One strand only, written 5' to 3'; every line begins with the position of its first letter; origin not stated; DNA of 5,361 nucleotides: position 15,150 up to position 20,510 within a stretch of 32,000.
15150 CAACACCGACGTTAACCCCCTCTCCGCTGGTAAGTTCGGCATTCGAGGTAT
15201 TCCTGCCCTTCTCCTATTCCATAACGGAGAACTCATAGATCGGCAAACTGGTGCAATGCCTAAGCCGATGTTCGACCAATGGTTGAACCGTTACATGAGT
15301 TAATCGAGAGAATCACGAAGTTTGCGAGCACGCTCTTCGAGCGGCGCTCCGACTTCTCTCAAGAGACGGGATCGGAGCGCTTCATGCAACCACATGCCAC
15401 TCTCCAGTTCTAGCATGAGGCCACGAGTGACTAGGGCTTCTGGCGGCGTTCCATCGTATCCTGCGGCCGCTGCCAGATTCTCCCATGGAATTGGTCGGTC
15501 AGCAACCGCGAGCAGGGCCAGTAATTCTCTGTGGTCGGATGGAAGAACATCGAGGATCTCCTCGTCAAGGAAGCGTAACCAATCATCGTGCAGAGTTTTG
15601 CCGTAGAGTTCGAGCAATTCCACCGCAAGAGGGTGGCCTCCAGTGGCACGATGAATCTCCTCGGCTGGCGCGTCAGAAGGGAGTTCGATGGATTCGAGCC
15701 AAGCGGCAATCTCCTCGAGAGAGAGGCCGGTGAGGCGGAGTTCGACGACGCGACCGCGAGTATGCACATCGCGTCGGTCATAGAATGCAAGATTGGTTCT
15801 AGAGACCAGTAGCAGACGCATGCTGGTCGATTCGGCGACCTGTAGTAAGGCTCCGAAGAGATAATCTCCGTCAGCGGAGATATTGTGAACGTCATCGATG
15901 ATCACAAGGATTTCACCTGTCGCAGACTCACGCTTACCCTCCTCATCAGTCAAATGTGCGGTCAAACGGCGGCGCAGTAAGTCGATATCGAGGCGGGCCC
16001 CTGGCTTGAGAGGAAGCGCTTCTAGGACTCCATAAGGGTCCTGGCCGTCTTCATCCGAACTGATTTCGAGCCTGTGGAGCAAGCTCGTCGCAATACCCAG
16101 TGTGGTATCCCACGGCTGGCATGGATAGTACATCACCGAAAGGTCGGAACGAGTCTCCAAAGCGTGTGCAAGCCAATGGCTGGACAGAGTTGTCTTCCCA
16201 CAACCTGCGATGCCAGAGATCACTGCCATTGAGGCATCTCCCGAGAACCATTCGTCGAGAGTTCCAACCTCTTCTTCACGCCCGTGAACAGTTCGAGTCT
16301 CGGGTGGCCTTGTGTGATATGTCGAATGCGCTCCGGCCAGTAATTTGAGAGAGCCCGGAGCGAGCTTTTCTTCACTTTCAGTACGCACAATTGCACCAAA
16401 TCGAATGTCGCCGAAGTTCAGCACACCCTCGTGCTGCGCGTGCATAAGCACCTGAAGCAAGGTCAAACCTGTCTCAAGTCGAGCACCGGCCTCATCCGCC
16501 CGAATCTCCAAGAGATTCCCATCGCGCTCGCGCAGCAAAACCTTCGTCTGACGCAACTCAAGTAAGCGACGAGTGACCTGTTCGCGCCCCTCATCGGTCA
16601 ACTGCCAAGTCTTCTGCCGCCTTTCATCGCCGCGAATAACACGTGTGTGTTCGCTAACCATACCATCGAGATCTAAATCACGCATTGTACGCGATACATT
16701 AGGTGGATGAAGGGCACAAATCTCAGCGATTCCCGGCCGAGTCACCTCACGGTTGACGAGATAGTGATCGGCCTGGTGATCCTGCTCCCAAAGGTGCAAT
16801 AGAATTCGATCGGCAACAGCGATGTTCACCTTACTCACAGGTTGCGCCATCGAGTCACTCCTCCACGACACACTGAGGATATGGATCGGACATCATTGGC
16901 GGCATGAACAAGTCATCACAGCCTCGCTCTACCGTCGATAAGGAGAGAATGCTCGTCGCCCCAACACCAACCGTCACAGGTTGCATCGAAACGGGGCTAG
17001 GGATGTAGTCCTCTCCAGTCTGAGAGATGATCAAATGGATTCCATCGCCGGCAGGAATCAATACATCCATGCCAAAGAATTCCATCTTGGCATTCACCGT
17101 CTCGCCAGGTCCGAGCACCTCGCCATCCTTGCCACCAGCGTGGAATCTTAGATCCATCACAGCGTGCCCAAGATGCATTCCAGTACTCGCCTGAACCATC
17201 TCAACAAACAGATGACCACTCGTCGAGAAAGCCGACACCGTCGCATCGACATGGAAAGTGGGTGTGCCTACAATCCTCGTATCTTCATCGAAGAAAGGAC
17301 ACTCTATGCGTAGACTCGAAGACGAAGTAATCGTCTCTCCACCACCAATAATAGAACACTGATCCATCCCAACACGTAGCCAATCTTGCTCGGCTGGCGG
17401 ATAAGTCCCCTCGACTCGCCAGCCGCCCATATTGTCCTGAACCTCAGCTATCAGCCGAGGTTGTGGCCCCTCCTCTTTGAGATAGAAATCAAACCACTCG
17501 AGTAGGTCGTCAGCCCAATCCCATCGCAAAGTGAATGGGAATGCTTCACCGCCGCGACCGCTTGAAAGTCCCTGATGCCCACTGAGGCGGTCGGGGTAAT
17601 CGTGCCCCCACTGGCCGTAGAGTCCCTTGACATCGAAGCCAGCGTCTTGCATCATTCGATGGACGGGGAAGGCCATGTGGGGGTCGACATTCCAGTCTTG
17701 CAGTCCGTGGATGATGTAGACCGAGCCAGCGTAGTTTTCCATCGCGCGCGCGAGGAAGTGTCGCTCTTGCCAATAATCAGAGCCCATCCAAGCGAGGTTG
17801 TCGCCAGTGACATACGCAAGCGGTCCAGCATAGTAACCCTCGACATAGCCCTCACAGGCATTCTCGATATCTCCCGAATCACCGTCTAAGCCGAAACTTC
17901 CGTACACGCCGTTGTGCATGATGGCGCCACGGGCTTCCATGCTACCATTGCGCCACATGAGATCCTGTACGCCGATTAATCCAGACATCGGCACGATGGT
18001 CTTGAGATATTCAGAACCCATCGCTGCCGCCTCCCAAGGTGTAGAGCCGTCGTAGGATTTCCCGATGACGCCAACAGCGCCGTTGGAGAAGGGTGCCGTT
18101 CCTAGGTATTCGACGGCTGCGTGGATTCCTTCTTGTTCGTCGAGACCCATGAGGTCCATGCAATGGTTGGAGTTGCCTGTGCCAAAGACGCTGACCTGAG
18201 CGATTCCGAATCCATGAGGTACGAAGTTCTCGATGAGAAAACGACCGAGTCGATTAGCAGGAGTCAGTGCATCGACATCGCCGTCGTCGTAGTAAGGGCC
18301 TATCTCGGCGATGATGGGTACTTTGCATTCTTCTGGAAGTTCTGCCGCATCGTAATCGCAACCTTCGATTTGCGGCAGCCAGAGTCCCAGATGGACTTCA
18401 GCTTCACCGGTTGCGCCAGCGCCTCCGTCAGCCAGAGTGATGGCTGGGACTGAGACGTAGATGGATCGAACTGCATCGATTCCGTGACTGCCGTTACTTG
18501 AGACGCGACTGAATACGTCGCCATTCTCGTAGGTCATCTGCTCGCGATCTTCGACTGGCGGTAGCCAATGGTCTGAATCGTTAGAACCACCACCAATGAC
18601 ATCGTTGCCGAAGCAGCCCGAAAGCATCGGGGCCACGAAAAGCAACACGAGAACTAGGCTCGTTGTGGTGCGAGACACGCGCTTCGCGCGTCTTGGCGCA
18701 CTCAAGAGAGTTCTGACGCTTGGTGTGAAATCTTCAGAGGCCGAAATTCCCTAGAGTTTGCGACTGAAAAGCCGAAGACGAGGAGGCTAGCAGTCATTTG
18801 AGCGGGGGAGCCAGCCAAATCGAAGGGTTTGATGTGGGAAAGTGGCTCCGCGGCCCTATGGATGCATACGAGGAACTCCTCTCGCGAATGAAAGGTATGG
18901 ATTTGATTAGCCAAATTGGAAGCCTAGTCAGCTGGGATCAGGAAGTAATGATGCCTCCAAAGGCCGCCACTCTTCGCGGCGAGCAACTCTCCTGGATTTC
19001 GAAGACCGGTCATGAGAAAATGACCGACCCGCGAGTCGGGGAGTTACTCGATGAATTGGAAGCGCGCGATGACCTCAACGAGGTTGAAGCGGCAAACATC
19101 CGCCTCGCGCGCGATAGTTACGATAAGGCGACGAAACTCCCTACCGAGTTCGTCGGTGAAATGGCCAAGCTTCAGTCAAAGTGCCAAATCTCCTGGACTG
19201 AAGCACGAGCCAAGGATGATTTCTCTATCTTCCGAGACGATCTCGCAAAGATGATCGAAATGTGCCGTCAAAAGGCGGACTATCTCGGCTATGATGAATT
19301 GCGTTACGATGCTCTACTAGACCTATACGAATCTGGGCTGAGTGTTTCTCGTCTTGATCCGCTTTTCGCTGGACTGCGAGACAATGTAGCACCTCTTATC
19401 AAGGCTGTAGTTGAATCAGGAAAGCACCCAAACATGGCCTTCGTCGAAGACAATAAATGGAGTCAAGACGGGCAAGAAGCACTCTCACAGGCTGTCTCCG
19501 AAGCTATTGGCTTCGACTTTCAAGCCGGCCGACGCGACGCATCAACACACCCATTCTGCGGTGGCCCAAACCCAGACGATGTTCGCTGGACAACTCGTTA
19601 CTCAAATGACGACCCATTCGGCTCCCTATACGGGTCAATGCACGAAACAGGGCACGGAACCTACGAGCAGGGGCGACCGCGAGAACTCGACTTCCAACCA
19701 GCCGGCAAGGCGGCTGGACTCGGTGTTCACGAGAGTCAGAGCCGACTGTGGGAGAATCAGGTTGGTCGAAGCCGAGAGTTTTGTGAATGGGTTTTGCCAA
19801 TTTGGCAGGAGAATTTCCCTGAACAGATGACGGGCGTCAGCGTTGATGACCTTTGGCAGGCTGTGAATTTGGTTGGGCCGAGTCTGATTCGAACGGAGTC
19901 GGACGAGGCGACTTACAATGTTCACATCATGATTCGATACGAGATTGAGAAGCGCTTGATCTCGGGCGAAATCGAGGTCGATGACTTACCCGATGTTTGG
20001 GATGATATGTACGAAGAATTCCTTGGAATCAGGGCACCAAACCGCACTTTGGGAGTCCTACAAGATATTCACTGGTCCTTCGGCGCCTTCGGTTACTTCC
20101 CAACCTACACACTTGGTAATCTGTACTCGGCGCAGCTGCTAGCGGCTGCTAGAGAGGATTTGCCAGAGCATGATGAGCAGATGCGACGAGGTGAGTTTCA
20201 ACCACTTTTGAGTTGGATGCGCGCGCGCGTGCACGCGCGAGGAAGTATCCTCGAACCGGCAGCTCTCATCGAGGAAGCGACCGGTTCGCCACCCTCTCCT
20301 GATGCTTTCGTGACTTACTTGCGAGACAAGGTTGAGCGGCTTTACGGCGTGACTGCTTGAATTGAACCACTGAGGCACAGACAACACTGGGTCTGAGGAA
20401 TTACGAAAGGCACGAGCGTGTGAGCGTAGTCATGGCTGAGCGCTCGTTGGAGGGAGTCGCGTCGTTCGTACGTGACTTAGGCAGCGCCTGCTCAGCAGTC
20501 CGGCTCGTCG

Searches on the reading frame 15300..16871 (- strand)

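Call 23: search_protein_families(library=pfam, proteins=[window:15300-16871:-], max_evalue=0.001)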
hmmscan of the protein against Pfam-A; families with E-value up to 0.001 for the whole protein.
window:15300-16871:- (523 aa): 6 families
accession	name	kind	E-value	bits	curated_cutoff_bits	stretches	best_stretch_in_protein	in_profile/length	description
PF13191.12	AAA_16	-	6e-11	43.5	32.6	1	196-356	3-167/167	AAA ATPase domain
PF13401.12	AAA_22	-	4.8e-08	33.8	27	1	212-361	4-126/130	AAA domain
PF24883.2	NPHP3_N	-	3.6e-07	30.9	24.8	1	206-358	13-164/164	Nephrocystin 3, N-terminal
PF01637.24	ATPase_2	-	3.4e-06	27.5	33.2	1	198-419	4-224/225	ATPase domain predominantly from Archaea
PF13545.12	HTH_Crp_2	-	1.1e-05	25.7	27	1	23-78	6-59/70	Crp-like helix-turn-helix domain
PF13173.12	AAA_14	-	0.00027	21.4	27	0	314-388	55-128/129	AAA domain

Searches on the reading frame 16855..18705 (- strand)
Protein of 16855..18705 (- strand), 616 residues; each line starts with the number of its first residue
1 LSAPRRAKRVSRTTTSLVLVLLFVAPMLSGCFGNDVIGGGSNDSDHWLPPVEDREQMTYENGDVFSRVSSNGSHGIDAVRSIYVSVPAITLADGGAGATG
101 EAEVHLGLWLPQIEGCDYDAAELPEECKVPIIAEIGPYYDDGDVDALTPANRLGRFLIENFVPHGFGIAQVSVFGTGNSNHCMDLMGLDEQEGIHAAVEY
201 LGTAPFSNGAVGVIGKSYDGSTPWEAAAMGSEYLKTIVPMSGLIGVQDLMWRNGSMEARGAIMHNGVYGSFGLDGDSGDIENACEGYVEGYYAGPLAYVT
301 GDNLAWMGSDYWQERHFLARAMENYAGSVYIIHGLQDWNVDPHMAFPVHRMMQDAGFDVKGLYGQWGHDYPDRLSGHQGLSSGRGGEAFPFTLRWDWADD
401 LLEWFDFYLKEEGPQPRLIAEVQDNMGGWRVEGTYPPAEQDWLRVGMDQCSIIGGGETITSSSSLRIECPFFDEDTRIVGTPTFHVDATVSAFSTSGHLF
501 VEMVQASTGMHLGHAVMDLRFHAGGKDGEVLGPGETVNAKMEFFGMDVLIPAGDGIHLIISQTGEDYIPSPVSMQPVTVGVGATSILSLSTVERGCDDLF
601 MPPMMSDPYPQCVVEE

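Call 23: search_protein_families(library=pfam, proteins=[window:16855-18705:-], max_evalue=0.001)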
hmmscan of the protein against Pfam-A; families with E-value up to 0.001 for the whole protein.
window:16855-18705:- (616 aa): 2 families
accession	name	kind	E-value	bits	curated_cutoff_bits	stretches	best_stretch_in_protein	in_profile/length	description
PF02129.25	Peptidase_S15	-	5.2e-29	102.2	23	1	125-369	15-261/262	X-Pro dipeptidyl-peptidase (S15 family)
PF08530.16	PepX_C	-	2.3e-10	41.2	22.5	1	461-579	76-195/217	X-Pro dipeptidyl-peptidase C-terminal non-catalytic domain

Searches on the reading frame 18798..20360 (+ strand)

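Call 23: search_protein_families(library=pfam, proteins=[window:18798-20360:+], max_evalue=0.001)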
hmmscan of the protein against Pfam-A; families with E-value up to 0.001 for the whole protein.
window:18798-20360:+ (520 aa): 1 family
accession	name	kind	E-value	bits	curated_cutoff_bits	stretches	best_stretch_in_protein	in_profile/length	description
PF02074.21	Peptidase_M32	-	5.1e-174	579.9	25.1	1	27-512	2-489/489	Carboxypeptidase Taq (M32) metallopeptidase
